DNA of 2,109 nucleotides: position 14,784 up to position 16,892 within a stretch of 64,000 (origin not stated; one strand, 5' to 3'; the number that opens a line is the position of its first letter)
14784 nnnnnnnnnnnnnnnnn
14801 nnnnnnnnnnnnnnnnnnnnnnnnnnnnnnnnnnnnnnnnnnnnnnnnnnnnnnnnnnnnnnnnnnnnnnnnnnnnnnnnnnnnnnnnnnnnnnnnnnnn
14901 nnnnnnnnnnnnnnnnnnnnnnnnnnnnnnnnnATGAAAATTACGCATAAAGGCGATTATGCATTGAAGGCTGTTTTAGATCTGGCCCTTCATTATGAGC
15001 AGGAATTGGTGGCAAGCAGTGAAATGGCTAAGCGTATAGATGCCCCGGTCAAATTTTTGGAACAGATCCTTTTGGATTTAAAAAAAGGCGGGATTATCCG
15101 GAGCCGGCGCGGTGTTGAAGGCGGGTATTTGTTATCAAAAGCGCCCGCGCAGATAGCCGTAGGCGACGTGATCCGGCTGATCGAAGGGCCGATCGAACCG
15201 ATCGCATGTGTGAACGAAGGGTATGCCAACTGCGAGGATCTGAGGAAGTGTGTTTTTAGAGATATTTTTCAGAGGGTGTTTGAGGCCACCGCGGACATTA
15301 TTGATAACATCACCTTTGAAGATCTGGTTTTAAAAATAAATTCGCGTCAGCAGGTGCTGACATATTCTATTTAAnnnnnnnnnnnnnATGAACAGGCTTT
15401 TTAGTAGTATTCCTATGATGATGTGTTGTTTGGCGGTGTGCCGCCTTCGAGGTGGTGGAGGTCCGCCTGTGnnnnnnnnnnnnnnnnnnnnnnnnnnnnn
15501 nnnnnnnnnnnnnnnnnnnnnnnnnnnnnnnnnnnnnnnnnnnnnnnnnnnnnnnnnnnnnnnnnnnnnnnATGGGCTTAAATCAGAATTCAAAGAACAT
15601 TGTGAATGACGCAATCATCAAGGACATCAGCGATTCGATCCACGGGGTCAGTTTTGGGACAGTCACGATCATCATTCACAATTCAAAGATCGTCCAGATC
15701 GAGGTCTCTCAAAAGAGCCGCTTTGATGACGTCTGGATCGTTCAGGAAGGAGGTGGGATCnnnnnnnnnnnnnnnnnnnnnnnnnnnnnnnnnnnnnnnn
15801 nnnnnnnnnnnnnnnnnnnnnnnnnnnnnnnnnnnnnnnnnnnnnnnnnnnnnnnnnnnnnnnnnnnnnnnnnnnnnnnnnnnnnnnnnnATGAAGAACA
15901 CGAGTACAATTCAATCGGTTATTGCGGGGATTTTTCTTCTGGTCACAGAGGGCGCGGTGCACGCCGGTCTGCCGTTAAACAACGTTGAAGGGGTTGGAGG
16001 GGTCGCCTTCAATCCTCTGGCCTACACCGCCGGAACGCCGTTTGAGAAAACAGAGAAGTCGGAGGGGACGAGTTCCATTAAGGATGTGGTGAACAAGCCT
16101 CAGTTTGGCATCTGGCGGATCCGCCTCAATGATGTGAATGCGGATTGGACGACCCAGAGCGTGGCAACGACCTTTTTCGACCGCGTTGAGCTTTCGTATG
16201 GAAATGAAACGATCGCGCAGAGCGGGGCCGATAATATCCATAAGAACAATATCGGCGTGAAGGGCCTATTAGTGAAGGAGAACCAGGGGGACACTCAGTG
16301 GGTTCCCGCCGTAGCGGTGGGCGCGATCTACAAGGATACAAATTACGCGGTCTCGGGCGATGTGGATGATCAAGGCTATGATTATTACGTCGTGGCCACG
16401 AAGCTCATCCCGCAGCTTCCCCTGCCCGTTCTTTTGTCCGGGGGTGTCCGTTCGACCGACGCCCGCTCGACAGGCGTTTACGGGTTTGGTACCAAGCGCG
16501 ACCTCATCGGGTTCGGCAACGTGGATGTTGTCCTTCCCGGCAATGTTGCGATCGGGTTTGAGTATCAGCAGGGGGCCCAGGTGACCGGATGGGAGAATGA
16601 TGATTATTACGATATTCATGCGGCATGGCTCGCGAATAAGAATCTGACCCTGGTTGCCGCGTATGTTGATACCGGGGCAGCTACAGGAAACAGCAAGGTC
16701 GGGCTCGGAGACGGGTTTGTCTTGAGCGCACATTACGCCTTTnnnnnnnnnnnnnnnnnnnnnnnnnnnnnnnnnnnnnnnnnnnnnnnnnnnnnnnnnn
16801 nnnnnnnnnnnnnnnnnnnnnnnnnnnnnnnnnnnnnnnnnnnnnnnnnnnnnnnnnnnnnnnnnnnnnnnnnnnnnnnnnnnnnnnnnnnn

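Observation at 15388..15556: Candidate ribosome-mediated attenuator: 28-aa MMMCC-containing leader peptide ahead of the sulfur-amino-acid genes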

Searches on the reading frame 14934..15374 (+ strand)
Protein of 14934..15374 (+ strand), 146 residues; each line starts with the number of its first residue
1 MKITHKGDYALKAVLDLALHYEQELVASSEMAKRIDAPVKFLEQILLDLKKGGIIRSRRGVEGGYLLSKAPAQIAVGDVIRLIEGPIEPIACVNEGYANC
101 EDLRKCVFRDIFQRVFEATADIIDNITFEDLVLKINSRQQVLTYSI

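Call 6: find_encoding_contigs(protein=window:14934-15374:+, flank=4000, max_places=10)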
Protein window:14934-15374:+ (146 aa): 8 contigs read that carry it; 6 places shown.
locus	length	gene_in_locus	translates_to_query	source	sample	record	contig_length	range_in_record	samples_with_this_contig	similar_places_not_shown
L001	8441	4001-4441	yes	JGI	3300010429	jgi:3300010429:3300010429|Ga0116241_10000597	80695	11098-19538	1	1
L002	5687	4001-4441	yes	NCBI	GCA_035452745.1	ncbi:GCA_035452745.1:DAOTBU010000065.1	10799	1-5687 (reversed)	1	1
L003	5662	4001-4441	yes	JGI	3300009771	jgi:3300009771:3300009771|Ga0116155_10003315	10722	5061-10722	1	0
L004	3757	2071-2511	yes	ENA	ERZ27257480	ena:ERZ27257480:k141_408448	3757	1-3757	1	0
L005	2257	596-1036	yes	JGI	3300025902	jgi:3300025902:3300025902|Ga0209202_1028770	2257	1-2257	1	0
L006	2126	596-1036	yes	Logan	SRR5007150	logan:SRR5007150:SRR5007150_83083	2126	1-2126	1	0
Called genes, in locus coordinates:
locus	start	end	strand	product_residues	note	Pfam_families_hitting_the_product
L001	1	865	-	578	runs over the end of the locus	PF13231:PMT_2 (weak)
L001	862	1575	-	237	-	PF00535:Glycos_transf_2, PF13641:Glyco_tranf_2_3 (weak)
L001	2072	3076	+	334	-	PF05359:DUF748 (weak)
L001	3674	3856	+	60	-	-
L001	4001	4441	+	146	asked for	PF02082:Rrf2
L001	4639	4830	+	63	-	PF10055:DUF2292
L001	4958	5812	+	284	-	PF11231:DUF3034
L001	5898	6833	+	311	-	PF00291:PALP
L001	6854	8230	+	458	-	PF00291:PALP, PF00571:CBS (weak)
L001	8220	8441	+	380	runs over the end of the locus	PF01053:Cys_Met_Meta_PP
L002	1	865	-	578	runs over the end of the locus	PF13231:PMT_2 (weak)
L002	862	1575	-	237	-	PF00535:Glycos_transf_2, PF13641:Glyco_tranf_2_3 (weak)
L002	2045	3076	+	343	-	PF05359:DUF748 (weak)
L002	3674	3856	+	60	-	-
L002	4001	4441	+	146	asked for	PF02082:Rrf2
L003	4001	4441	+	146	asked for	PF02082:Rrf2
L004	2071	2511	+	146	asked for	PF02082:Rrf2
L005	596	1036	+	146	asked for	PF02082:Rrf2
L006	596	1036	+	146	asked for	PF02082:Rrf2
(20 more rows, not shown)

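Call 8: find_homologous_proteins(query=window:14934-15374:+, max_evalue=1e-20)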
Query window:14934-15374:+ (146 aa): 2137 proteins with E <= 1e-20 among 2190 candidates; the best 120 are listed.
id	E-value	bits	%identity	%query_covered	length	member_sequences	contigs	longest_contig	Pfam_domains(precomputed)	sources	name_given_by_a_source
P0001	3.3e-88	311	100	100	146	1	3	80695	PF02082.27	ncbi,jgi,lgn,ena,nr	ncbi:MAG TPA: Rrf2 family transcriptional regulator [Candidatus Omnitrophota bacterium]|nr:Rrf2 fami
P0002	1.0e-82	293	92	100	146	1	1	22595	PF02082.27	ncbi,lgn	-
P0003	1.2e-67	245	73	100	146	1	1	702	PF02082.27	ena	-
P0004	8.2e-66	239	72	100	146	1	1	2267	PF02082.27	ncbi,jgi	-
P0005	1.8e-65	238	73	100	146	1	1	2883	PF02082.27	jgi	jgi:Rrf2 family transcriptional regulator, cysteine metabolism repressor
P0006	8.8e-65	235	71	100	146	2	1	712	PF02082.27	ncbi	-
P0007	8.9e-65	235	71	100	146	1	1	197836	PF02082.27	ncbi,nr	ncbi:MAG: Rrf2 family transcriptional regulator [Candidatus Omnitrophica bacterium]|nr:Rrf2 family t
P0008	1.6e-64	234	71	100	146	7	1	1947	PF02082.27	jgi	jgi:Rrf2 family transcriptional regulator, cysteine metabolism repressor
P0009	6.6e-64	232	68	100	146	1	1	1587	PF02082.27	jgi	-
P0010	8.7e-64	232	70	100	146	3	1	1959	PF02082.27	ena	-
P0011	8.9e-64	232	70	100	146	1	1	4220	PF02082.27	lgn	-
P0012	1.1e-63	232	71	100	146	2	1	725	PF02082.27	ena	-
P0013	1.2e-63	232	71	100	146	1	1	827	PF02082.27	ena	-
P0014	1.7e-63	231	70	100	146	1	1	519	PF02082.27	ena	-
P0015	3.4e-63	230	70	100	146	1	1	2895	PF02082.27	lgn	-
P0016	4.0e-63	230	68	100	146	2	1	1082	PF02082.27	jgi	jgi:Rrf2 family protein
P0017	6.7e-63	229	73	100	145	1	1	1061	PF02082.27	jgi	jgi:Rrf2 family cysteine metabolism transcriptional repressor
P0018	9.7e-63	229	71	100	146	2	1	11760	PF02082.27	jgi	-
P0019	1.1e-62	229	69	100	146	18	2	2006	PF02082.27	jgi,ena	jgi:Rrf2 family protein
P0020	1.2e-62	228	77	88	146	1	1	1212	PF02082.27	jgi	jgi:Rrf2 family transcriptional regulator, cysteine metabolism repressor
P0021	1.3e-62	228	73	100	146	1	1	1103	PF02082.27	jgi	jgi:Rrf2 family transcriptional regulator, cysteine metabolism repressor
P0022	2.3e-62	227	69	100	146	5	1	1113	PF02082.27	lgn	-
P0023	3.0e-62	227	71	100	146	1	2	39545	PF02082.27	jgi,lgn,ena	-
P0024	3.2e-62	227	71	100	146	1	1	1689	PF02082.27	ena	-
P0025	6.3e-62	226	70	100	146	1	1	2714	PF02082.27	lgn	-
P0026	7.6e-62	226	70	100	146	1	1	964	PF02082.27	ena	-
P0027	8.0e-62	226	71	100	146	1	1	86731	PF02082.27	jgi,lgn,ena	-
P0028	8.4e-62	226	68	100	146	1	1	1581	PF02082.27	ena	-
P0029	8.5e-62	226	68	100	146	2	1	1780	PF02082.27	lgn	-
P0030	8.5e-62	226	71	100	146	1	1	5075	PF02082.27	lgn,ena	-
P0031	8.7e-62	226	71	100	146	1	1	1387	PF02082.27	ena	-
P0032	1.2e-61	225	68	100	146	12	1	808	PF02082.27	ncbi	-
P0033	1.2e-61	225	68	100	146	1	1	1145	PF02082.27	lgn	-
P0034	1.5e-61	225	69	100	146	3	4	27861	PF02082.27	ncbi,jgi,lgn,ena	-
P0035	1.6e-61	225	71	100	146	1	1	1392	PF02082.27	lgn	-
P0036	3.6e-61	224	69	100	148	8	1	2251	PF02082.27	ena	-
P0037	3.9e-61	223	70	100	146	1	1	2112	PF02082.27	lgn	-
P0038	4.1e-61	223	68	100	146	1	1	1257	PF02082.27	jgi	jgi:Rrf2 family protein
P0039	6.0e-61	223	69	100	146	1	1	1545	PF02082.27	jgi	jgi:Rrf2 family transcriptional regulator, cysteine metabolism repressor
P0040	6.1e-61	223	69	100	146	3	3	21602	PF02082.27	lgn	-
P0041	7.7e-61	223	68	100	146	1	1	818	PF02082.27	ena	-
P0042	7.8e-61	222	69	100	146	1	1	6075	PF02082.27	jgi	jgi:Rrf2 family cysteine metabolism transcriptional repressor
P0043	8.1e-61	222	66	100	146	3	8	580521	PF02082.27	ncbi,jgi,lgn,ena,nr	ncbi:MAG TPA: Rrf2 family transcriptional regulator [Candidatus Omnitrophota bacterium]|nr:Rrf2 fami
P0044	8.2e-61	222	69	100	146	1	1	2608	PF02082.27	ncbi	-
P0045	8.2e-61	222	68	100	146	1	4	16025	PF02082.27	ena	-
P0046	1.6e-60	222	68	100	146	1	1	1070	PF02082.27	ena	-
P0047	1.6e-60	222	66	100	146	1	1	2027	PF02082.27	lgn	-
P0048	1.6e-60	221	68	100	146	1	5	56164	PF02082.27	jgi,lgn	-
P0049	1.6e-60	221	66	100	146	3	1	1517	PF02082.27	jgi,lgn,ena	jgi:Rrf2 family protein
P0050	2.0e-60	221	69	100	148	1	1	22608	PF02082.27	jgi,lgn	-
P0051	2.0e-60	221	67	100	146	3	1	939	PF02082.27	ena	-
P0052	2.2e-60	221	68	100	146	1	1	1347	PF02082.27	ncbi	-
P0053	2.2e-60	221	69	100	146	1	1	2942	PF02082.27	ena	-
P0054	2.7e-60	221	68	100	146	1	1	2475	PF02082.27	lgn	-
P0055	3.2e-60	221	69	100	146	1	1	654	PF02082.27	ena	-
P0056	3.7e-60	220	68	100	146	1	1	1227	PF02082.27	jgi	-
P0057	4.3e-60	220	69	100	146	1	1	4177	PF02082.27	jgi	jgi:Rrf2 family protein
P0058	4.3e-60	220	70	100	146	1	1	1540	PF02082.27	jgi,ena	-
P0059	4.3e-60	220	68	100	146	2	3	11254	PF02082.27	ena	-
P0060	5.7e-60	220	69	100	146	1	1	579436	PF02082.27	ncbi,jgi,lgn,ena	ncbi:MAG: Rrf2 family transcriptional regulator [Candidatus Omnitrophota bacterium]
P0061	5.8e-60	220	69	100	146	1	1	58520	PF02082.27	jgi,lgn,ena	-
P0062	5.9e-60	220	66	100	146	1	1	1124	PF02082.27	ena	-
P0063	7.5e-60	219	66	100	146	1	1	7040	PF02082.27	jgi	-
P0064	7.6e-60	219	65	100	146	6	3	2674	PF02082.27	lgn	-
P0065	7.6e-60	219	65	100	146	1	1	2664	PF02082.27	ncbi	-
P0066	8.1e-60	219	69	100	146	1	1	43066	PF02082.27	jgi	jgi:Rrf2 family transcriptional regulator, cysteine metabolism repressor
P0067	9.3e-60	219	68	100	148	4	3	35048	PF02082.27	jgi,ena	jgi:Rrf2 family protein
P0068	1.0e-59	219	67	100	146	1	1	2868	PF02082.27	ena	-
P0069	1.1e-59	219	68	100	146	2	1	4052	PF02082.27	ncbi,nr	ncbi:MAG: Rrf2 family transcriptional regulator, partial [Candidatus Omnitrophica bacterium]|nr:Rrf2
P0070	1.2e-59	219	67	100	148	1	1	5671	PF02082.27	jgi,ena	-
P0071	1.2e-59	219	68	100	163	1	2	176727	PF02082.27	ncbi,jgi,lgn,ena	-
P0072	1.4e-59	218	66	100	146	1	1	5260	PF02082.27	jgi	jgi:Rrf2 family protein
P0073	1.4e-59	218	68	100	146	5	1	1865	PF02082.27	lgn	-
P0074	1.8e-59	218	67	100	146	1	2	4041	PF02082.27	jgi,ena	-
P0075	2.0e-59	218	67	100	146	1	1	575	PF02082.27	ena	-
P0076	2.2e-59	218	67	100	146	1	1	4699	PF02082.27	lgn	-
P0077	2.2e-59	218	68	100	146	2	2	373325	PF02082.27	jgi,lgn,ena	-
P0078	2.2e-59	218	66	100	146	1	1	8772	PF02082.27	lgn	-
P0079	2.8e-59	217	66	100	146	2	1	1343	PF02082.27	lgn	-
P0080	2.9e-59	217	64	100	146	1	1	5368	PF02082.27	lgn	-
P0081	3.0e-59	217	67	100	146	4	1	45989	PF02082.27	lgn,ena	-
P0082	3.0e-59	217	67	100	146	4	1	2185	PF02082.27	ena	-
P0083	3.2e-59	217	67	100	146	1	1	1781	PF02082.27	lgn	-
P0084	3.8e-59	217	66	100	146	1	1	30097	PF02082.27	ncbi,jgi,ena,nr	ncbi:MAG TPA: Rrf2 family transcriptional regulator [Candidatus Margulisiibacteriota bacterium]|nr:R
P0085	3.9e-59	217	64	100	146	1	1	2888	PF02082.27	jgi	jgi:Rrf2 family protein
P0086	3.9e-59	217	70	100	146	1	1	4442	PF02082.27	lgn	-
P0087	4.0e-59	217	67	100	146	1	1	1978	PF02082.27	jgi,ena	-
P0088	4.1e-59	217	66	100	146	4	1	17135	PF02082.27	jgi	jgi:Rrf2 family protein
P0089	4.2e-59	217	67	100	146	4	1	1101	PF02082.27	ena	-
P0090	4.2e-59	217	65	100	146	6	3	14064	PF02082.27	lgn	-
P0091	4.2e-59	217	68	100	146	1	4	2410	PF02082.27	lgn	-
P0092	4.2e-59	217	66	100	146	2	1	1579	PF02082.27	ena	-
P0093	4.2e-59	217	66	100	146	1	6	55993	PF02082.27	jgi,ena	jgi:Rrf2 family transcriptional regulator, cysteine metabolism repressor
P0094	4.2e-59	217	68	100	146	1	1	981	PF02082.27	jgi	jgi:Rrf2 family protein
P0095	4.2e-59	217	66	100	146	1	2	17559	PF02082.27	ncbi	-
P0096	4.5e-59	217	67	100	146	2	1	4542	PF02082.27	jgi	jgi:Rrf2 family cysteine metabolism transcriptional repressor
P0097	5.1e-59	217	66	100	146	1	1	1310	PF02082.27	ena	-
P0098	5.5e-59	217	66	100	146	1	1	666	PF02082.27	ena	-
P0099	5.7e-59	216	67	100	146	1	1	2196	PF02082.27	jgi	jgi:Rrf2 family transcriptional regulator, cysteine metabolism repressor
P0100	5.8e-59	216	67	100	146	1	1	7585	PF02082.27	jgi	jgi:Rrf2 family protein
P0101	7.1e-59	216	66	100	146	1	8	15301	PF02082.27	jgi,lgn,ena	-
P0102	7.4e-59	216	65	100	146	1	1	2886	PF02082.27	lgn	-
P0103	7.4e-59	216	66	100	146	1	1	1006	PF02082.27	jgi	jgi:Rrf2 family protein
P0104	7.8e-59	216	68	100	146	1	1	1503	PF02082.27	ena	-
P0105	7.8e-59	216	65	100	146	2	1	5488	PF02082.27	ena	-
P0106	7.9e-59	216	68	100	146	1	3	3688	PF02082.27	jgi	jgi:Rrf2 family protein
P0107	7.9e-59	216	68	100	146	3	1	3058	PF02082.27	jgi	jgi:Rrf2 family protein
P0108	9.1e-59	216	66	100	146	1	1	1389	PF02082.27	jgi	jgi:Rrf2 family protein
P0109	1.0e-58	216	67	100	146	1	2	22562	PF02082.27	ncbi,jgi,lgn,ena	ncbi:MAG: Rrf2 family transcriptional regulator [Candidatus Omnitrophota bacterium]|jgi:Rrf2 family 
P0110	1.1e-58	216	64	100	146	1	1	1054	PF02082.27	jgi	jgi:Rrf2 family protein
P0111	1.1e-58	216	66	100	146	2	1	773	PF02082.27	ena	-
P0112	1.1e-58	215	64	100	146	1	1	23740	PF02082.27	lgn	-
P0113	1.2e-58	215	68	97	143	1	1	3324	PF02082.27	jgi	-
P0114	1.3e-58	215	66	100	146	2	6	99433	PF02082.27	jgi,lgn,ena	-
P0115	1.5e-58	215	66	100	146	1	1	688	PF02082.27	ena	-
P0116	1.6e-58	215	66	100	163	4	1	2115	PF02082.27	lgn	-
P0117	1.8e-58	215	64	100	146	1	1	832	PF02082.27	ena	-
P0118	2.1e-58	215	64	100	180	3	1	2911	PF02082.27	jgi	-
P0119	2.1e-58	215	67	100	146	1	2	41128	PF02082.27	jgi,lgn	-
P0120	2.1e-58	215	66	100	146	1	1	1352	PF02082.27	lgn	-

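Call 10: find_related_loci(query=A1, collection=genome_contigs, flank=3500)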
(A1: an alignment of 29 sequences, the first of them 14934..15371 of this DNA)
Query A1 (146 aa) in genome_contigs; peptide patterns used: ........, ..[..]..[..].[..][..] (x = any residue, [..] = any of these).
599 stretches matched a pattern (row limit reached: there are more); 575 encode a relative of the query (tblastn E <= 1e-3); the best 80 are kept; 80 distinct loci.
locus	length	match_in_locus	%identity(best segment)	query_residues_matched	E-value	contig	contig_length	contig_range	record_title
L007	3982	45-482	70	1-146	2e-71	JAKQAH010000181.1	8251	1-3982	MAG: Candidatus Omnitrophota bacterium isolate USCA_maxbin.193_sub k141_739349, whole genome shotgun sequence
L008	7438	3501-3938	65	1-146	2e-67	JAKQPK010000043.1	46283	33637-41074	MAG: Candidatus Omnitrophota bacterium isolate USMO_maxbin.079 k141_1227469, whole genome shotgun sequence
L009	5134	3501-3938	62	1-146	4e-64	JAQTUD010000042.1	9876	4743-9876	MAG: Candidatus Omnitrophota bacterium isolate STB_56 NODE_18193_length_9876_cov_3.284234_Sandtown_B, whole genome shotg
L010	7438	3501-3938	64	1-146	4e-63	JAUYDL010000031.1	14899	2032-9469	MAG: Candidatus Omnitrophota bacterium isolate C20_metabat.bin.26 C20_k141_671785, whole genome shotgun sequence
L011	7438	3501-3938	60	1-146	2e-61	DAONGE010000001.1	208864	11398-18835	MAG TPA_asm: Candidatus Omnitrophota bacterium isolate AMR_MDS_3825 NODE_17_length_208864_cov_7.589165, whole genome sho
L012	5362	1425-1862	63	1-146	3e-61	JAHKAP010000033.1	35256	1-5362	MAG: Candidatus Omnitrophota bacterium isolate Undefined_mixed_planktonic.mb.47 Undefined_mixed_pl.mb.47_k141_525035, wh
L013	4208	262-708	63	1-146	8e-61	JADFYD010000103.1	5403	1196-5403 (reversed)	MAG: Candidatus Omnitrophota bacterium isolate nDJH6bin13 nDJH6_bin13_NODE_103_length_5403_cov_1.792267, whole genome sh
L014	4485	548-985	62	1-146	1e-60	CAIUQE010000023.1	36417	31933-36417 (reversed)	MAG: Candidatus Omnitrophica bacterium isolate MJ-2014-D6_bin-075 genome assembly, contig: bin-075:23/49, whole genome s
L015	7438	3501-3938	62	1-146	7e-60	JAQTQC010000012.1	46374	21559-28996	MAG: Candidatus Omnitrophota bacterium isolate STB_130 NODE_1593_length_46374_cov_14.233139_Sandtown_B, whole genome sho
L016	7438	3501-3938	60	1-146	9e-60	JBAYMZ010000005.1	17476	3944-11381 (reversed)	MAG: Candidatus Omnitrophota bacterium isolate SO_2016_LW1_52 scaffold03211_LW64-88_2016, whole genome shotgun sequence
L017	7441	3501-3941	61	1-146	2e-59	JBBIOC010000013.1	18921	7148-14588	MAG: Candidatus Omnitrophota bacterium isolate RVF170221_bin_270 NODE_320_length_18921_cov_4.225061, whole genome shotgu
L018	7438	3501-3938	60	1-146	3e-59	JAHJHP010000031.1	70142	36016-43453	MAG: Candidatus Omnitrophota bacterium isolate Modern_marine_planktonic.mb.39 Modern_marine_plan.mb.39_k141_265208, whol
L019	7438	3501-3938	58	1-146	7e-59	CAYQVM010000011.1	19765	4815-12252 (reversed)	MAG TPA_asm: uncultured Planctomycetia bacterium isolate binchicken_co266_91 genome assembly, contig: NODE_4455_length_1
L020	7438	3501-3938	59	1-146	8e-59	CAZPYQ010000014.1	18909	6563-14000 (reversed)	MAG TPA_asm: uncultured Planctomycetia bacterium isolate SRP098346_co1_237 genome assembly, contig: NODE_2878_length_189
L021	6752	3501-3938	60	1-146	1e-58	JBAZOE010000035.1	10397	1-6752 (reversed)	MAG: Candidatus Omnitrophota bacterium isolate SO_2017_LW4_87 scaffold_12336_c1_LW137-91_2017, whole genome shotgun sequ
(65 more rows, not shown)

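Call 36: search_protein_families(library=ncbifam, proteins=[window:14934-15371:+], max_evalue=0.00001)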
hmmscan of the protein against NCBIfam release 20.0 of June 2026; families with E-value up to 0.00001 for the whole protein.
window:14934-15371:+ (146 aa): 7 families
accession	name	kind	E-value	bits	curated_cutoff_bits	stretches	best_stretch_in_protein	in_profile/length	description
TIGR00738.1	rrf2_super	superfamily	2.5e-33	114.8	73.3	1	1-132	1-131/132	Rrf2 family transcriptional regulator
TIGR02010.1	IscR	equivalog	1.2e-27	96.4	207.55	1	1-134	1-132/135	Fe-S cluster assembly transcriptional regulator IscR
NF047409.1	Cys_reg_CymR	equivalog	3.7e-27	95.1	195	1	1-139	1-131/139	cysteine metabolism transcriptional regulator CymR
NF008110.0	PRK10857.1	equivalog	5.3e-23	81.6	275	1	1-133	1-131/164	Fe-S cluster assembly transcriptional regulator IscR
TIGR02944.1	suf_reg_Xantho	equivalog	1.5e-18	67.4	110.65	1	1-130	2-129/130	SUF system Fe-S cluster assembly regulator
NF008886.0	PRK11920.1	equivalog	4.9e-17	62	193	1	1-140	1-139/153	iron-responsive transcriptional regulator RirA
NF008240.0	PRK11014.1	equivalog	3.7e-14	53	182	1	1-136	1-132/141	nitric oxide-sensing transcriptional repressor NsrR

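Call 37: search_protein_families(library=pfam, proteins=[window:14934-15371:+], max_evalue=0.01)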
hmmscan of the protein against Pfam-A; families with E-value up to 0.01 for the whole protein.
window:14934-15371:+ (146 aa): 1 family
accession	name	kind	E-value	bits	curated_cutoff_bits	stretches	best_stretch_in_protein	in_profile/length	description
PF02082.26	Rrf2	-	2.7e-37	128.3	30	1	3-132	1-130/132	Iron-dependent Transcriptional regulator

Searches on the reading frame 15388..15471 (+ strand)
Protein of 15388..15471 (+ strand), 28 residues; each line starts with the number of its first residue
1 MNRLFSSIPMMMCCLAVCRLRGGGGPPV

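Call 37: search_protein_families(library=pfam, proteins=[window:15388-15471:+], max_evalue=0.01)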
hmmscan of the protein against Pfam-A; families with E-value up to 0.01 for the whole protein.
seq(28 aa): 0 families

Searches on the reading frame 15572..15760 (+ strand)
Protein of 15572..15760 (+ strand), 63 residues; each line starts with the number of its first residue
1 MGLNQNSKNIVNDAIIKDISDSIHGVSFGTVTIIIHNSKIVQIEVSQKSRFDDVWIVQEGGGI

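Call 36: search_protein_families(library=ncbifam, proteins=[window:15572-15760:+], max_evalue=0.00001)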
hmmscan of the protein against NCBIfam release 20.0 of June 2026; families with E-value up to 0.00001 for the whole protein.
window:15572-15760:+ (63 aa): 1 family
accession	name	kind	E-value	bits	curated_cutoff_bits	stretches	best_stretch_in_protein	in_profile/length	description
NF033785.1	sulfur_OscA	equivalog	8.4e-09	35.3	85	1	14-51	15-52/60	sulfur starvation response protein OscA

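Call 37: search_protein_families(library=pfam, proteins=[window:15572-15760:+], max_evalue=0.01)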
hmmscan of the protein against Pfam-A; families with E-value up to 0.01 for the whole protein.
window:15572-15760:+ (63 aa): 1 family
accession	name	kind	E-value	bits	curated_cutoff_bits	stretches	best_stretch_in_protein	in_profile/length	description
PF10055.14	DUF2292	-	1.2e-12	47.6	22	1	16-51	2-37/37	Uncharacterized small protein (DUF2292)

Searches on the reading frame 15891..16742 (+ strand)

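Call 36: search_protein_families(library=ncbifam, proteins=[window:15891-16742:+], max_evalue=0.00001)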
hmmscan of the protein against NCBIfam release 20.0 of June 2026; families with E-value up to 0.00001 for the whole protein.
window:15891-16742:+ (284 aa): 0 families

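Call 37: search_protein_families(library=pfam, proteins=[window:15891-16742:+], max_evalue=0.01)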
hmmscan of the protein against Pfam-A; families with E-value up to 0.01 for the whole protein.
window:15891-16742:+ (284 aa): 1 family
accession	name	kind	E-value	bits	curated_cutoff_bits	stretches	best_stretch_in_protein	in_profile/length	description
PF11231.14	DUF3034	-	2.3e-25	90.1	25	1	30-266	5-243/255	Protein of unknown function (DUF3034)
